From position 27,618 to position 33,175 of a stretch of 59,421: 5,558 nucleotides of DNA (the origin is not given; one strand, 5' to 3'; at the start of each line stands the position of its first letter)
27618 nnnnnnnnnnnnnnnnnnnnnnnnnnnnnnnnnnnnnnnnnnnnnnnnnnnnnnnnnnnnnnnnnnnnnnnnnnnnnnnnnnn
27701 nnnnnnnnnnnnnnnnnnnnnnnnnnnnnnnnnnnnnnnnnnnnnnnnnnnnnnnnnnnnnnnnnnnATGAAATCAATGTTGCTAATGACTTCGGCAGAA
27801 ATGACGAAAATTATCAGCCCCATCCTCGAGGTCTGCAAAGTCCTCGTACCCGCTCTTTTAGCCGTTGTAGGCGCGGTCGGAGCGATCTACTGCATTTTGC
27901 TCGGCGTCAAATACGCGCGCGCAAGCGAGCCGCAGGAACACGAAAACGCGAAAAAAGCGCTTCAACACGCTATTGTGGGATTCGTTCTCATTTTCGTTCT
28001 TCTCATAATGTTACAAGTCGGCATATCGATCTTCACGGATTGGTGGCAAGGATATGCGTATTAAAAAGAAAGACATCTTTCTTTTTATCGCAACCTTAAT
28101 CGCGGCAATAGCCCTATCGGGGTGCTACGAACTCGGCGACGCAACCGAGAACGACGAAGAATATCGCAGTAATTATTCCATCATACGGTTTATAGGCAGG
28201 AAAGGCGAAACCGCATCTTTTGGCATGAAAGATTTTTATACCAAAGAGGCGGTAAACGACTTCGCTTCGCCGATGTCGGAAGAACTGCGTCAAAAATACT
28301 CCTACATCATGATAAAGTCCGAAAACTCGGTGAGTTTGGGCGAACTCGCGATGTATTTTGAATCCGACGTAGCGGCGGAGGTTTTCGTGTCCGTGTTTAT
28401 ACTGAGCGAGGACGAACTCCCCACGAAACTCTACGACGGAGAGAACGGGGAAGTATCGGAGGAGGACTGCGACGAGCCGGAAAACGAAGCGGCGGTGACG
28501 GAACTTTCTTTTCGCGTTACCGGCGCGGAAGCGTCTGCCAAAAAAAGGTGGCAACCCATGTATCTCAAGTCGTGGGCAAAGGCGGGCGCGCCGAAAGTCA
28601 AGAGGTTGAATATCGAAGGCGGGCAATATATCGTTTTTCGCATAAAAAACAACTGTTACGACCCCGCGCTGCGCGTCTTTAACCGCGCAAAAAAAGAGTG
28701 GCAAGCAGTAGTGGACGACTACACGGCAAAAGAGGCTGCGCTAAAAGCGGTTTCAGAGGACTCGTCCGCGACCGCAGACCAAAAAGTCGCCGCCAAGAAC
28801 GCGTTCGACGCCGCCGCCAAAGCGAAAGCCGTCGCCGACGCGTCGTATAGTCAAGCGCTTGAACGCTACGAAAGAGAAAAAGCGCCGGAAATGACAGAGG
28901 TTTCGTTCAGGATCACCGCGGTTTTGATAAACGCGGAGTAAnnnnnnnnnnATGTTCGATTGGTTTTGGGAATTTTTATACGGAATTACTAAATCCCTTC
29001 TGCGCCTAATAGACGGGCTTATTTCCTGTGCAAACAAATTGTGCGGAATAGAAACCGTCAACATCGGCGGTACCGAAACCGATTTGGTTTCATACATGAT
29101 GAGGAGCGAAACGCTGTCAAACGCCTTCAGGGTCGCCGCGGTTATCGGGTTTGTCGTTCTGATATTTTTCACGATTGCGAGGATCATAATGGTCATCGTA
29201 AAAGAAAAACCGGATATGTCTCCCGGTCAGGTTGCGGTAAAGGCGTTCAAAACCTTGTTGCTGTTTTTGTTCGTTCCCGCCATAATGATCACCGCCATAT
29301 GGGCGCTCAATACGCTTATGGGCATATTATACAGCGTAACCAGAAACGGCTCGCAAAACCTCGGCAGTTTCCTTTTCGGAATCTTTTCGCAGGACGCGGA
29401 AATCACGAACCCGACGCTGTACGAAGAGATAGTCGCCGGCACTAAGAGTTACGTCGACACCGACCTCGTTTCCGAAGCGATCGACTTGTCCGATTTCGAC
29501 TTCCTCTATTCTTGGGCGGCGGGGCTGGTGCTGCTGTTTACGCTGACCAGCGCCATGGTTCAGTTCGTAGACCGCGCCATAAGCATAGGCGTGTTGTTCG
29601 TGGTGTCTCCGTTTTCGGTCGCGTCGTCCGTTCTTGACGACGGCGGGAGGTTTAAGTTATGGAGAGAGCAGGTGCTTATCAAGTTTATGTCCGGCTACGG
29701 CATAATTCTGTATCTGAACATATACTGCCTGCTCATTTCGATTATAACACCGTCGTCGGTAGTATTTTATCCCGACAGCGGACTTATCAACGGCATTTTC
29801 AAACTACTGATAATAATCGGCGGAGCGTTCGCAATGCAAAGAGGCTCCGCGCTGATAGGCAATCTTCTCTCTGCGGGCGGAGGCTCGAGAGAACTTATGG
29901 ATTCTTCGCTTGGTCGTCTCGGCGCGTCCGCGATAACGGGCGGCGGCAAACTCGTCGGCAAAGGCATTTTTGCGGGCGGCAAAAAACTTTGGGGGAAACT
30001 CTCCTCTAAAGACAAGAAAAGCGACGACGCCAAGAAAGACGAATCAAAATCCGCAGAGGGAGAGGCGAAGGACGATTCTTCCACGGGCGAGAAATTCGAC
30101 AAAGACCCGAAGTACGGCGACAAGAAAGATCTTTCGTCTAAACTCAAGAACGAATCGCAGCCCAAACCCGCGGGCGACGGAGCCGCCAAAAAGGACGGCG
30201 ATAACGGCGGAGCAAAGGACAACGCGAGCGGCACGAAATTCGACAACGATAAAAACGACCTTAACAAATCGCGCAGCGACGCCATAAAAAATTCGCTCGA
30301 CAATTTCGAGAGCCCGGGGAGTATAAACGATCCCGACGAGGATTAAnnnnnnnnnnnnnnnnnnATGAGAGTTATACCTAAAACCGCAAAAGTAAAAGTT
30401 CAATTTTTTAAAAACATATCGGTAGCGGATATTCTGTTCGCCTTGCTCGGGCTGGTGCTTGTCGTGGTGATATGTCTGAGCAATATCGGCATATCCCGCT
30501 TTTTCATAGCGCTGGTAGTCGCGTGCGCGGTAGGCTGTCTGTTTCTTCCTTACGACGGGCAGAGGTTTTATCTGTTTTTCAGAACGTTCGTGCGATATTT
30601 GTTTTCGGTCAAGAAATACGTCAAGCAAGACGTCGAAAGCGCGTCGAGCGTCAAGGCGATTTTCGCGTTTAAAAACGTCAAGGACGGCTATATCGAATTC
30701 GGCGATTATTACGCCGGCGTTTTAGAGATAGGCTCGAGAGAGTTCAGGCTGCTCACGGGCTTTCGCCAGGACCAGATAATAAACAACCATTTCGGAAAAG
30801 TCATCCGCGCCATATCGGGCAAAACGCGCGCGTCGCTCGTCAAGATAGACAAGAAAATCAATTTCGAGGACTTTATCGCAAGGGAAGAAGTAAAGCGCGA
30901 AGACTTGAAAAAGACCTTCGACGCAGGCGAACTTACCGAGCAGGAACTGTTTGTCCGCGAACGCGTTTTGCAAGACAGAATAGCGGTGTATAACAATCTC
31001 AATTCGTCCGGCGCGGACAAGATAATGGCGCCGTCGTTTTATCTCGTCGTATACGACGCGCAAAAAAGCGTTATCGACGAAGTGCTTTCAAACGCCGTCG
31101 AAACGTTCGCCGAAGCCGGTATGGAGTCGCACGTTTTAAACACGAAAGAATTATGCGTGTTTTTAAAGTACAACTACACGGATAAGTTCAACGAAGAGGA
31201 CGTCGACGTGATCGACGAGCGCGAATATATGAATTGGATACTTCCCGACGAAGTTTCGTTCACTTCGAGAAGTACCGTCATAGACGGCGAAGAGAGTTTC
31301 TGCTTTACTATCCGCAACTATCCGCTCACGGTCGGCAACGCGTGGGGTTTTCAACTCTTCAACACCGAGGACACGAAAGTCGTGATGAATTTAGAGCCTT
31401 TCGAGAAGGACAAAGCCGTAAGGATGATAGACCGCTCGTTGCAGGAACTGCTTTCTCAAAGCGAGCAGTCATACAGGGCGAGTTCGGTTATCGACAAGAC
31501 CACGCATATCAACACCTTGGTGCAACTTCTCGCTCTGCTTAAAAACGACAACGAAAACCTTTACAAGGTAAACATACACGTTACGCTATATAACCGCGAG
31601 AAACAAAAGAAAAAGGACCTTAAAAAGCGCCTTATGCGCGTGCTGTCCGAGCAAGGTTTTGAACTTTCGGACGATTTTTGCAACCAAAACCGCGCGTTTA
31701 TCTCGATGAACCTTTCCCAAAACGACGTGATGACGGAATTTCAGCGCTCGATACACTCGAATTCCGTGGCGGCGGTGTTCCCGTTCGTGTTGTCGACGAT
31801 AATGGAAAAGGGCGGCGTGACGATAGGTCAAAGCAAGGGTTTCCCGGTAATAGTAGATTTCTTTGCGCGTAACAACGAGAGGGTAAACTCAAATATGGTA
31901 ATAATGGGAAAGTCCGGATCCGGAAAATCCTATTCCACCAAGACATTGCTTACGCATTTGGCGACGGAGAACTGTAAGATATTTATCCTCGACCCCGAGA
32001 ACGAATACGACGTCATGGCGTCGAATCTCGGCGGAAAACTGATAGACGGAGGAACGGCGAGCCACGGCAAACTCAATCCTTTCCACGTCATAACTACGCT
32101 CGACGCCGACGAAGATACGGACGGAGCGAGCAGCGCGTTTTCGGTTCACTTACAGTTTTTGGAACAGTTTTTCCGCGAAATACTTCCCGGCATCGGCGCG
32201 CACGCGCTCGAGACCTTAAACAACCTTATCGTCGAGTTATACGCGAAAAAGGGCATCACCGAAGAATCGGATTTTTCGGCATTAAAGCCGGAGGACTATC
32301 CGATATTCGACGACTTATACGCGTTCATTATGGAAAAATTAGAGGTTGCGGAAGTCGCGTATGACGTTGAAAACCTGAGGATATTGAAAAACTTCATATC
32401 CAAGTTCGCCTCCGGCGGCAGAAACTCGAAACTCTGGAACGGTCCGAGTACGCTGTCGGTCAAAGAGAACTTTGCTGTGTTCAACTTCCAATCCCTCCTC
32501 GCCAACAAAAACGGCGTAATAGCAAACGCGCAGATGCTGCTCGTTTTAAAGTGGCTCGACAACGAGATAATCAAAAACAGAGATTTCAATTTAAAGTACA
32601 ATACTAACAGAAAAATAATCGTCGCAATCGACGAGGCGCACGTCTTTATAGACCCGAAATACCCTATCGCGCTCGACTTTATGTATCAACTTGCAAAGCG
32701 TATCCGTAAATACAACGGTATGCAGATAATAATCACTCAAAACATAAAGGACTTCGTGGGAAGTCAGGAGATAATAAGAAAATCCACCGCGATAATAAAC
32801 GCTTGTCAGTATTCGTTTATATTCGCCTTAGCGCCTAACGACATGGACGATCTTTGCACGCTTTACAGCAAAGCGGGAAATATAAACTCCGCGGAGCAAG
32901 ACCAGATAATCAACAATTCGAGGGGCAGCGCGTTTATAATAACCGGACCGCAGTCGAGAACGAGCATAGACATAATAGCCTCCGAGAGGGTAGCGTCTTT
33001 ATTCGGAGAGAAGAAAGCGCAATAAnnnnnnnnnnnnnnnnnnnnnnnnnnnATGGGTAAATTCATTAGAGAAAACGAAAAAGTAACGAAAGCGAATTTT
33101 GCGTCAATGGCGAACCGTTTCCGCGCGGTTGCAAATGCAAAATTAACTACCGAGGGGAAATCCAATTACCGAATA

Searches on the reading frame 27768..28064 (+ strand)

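Call 12: search_protein_families(library=pfam, proteins=[window:27768-28061:+], max_evalue=10)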
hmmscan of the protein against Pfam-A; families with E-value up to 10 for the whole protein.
window:27768-28061:+ (98 aa): 8 families
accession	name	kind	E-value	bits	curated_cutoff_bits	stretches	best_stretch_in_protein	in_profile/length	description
PF18895.5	T4SS_pilin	-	4.7e-10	39.8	26.6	1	29-83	15-69/71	Type IV secretion system pilin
PF04272.19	Phospholamban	-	0.01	15.8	25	1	51-82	14-45/52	Phospholamban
PF04757.19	Pex2_Pex12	-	0.03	14.5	25.1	1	37-94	149-212/214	Pex2 / Pex12 amino terminal region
PF05805.17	L6_membrane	-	0.045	13.7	30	1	17-45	78-106/191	L6 membrane protein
PF04910.20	Tcf25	-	0.26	10.8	24.2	1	37-80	171-213/337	Transcriptional repressor TCF25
PF20088.4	DUF6480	-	1.1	9.6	25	1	54-82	40-68/78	Family of unknown function (DUF6480)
PF16943.10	T4SS_CagC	-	3.5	8.2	27.9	1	7-48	28-69/119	Cag pathogenicity island, type IV secretory system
PF22571.1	LiaI-LiaF-TM_PspC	-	6.1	7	27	0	12-89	19-96/142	PspC transmembrane region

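Call 13: search_protein_families(library=ncbifam, proteins=[window:27768-28064:+], max_evalue=0.1)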
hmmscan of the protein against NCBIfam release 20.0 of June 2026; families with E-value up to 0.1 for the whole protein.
window:27768-28064:+ (98 aa): 3 families
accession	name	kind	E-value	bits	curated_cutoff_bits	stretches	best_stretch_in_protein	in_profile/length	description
NF045849.1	ICE_MMCAP2_0565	equivalog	1.4e-10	40.7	40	1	13-88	3-79/80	Mbov_0395 family pilin-like conjugal transfer protein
NF045848.1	MMCAP2_0566_fam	domain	0.0058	16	90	1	38-89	66-116/322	MMCAP2_0566 family conjugal transfer protein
NF041794.1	1_anti-phage_ZorA1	equivalog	0.065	11.6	750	1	27-85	135-193/729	type I Zorya anti-phage system protein ZorA1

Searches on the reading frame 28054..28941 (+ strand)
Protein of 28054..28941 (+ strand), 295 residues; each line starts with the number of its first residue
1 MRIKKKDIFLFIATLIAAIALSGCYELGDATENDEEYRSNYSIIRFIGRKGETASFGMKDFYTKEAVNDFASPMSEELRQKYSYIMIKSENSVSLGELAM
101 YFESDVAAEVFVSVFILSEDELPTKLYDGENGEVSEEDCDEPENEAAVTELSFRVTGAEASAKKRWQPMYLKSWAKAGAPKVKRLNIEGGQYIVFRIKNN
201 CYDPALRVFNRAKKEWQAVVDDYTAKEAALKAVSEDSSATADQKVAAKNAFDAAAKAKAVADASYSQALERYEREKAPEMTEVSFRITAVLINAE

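Call 8: search_protein_families(library=pfam, proteins=[window:28054-28941:+])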
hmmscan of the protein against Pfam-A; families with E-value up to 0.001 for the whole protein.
window:28054-28941:+ (295 aa): 0 families

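Call 13: search_protein_families(library=ncbifam, proteins=[window:28054-28941:+], max_evalue=0.1)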
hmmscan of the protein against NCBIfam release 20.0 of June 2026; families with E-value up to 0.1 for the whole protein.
window:28054-28941:+ (295 aa): 1 family
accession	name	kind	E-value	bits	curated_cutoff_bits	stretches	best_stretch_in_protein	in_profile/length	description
NF011727.0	PRK15180.1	equivalog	0.025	12.6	1808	1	202-293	738-826/831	Vi polysaccharide biosynthesis protein TviD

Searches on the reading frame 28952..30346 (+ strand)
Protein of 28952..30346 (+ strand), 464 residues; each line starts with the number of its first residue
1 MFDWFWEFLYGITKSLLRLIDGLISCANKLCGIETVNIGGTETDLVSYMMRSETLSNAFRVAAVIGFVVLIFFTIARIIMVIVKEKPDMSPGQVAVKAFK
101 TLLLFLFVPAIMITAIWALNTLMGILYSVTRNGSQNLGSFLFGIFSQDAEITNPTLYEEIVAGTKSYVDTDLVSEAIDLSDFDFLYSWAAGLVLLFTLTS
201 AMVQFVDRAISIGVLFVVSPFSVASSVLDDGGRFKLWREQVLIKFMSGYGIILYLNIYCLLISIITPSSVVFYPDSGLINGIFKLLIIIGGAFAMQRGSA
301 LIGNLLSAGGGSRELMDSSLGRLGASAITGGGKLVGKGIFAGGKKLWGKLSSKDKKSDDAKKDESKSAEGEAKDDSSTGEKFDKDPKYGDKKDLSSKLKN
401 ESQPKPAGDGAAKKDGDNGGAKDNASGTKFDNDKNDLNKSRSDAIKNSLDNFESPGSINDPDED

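Call 8: search_protein_families(library=pfam, proteins=[window:28952-30346:+])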
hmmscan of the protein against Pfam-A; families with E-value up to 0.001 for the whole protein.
window:28952-30346:+ (464 aa): 0 families

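Call 13: search_protein_families(library=ncbifam, proteins=[window:28952-30346:+], max_evalue=0.1)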
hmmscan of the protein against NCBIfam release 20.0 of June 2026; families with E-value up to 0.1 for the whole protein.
window:28952-30346:+ (464 aa): 3 families
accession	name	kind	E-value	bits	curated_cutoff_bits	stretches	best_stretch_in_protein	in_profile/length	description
NF045848.1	MMCAP2_0566_fam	domain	5.9e-42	144.1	90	1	8-309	9-315/322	MMCAP2_0566 family conjugal transfer protein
NF045889.1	ICE_Mbov_0396_TM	equivalog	3.9e-32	111.9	70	1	49-306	46-301/306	Mbov_0396 family ICE element transmembrane protein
NF045890.1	conj_pls20_p028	equivalog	6.6e-07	28.5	150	1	182-327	239-374/377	pLS20_p028 family conjugation system transmembrane protein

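Call 26: find_related_loci(query=window:28952-30343:+, collection=metagenome_contigs, flank=6000)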
Query window:28952-30343:+ (464 aa) in metagenome_contigs; peptide patterns used: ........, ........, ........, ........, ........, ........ (x = any residue, [..] = any of these).
224 stretches matched a pattern; 27 encode a relative of the query (tblastn E <= 1e-3); 27 distinct loci.
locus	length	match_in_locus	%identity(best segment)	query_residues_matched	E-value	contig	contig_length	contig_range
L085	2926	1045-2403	67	1-458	0e+0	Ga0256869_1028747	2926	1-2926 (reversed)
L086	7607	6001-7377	67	1-459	0e+0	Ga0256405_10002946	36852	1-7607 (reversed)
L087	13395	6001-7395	62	1-464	0e+0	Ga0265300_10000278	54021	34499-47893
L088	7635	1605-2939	65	1-451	0e+0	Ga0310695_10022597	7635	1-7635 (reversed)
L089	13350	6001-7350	62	1-455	0e+0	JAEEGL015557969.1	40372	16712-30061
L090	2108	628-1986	63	1-458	0e+0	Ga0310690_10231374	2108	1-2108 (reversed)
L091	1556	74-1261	71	1-400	0e+0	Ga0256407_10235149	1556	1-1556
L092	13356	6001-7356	67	1-459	0e+0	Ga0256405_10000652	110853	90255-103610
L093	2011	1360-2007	73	1-216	1e-109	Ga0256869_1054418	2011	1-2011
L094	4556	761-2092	40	1-427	3e-97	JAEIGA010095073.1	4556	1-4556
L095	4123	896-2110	40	1-428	1e-94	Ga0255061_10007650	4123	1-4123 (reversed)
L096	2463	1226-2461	40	1-389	2e-97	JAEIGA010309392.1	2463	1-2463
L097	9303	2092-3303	41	1-425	6e-92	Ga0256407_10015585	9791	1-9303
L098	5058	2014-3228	41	1-428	5e-91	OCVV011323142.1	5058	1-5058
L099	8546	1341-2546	40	1-424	5e-90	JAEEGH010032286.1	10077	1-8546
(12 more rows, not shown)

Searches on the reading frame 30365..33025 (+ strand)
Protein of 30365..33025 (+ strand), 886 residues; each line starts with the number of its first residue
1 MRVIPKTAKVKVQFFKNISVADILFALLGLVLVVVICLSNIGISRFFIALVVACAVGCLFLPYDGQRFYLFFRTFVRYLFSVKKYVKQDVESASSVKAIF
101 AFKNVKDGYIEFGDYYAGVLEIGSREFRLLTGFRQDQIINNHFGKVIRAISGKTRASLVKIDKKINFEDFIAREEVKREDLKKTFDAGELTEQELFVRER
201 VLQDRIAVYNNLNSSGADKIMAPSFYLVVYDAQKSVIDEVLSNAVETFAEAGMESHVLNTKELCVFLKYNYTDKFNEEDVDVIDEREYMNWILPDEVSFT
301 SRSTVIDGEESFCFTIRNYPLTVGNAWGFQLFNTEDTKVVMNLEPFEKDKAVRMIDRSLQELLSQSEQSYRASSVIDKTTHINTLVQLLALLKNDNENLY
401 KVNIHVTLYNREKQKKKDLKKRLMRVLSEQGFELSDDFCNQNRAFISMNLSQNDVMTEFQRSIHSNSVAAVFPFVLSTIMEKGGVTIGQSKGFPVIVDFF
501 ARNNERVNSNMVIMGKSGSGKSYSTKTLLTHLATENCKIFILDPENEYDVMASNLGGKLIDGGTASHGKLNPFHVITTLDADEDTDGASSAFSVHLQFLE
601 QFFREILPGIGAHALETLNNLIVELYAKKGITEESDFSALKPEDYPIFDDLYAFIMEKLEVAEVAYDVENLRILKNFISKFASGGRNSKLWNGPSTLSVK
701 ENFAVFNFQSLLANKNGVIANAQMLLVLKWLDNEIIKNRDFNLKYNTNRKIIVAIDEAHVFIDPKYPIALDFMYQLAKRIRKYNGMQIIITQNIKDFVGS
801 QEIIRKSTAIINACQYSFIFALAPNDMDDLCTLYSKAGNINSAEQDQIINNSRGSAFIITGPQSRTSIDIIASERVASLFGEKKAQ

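Call 8: search_protein_families(library=pfam, proteins=[window:30365-33025:+])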
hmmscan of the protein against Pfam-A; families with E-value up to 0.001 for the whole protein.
window:30365-33025:+ (886 aa): 4 families
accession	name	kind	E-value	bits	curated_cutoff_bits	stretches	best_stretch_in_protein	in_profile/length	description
PF19044.6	P-loop_TraG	-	7.2e-21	74.7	25.8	1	490-817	8-313/413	TraG P-loop domain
PF01935.23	DUF87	-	4e-10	40.6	23.2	1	504-607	19-124/220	Helicase HerA, central domain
PF12846.13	AAA_10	-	5.8e-08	32.6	27.5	1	507-553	20-66/362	AAA-like domain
PF01580.24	FtsK_SpoIIIE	-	0.00042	20.3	24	0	502-544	36-79/221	FtsK/SpoIIIE family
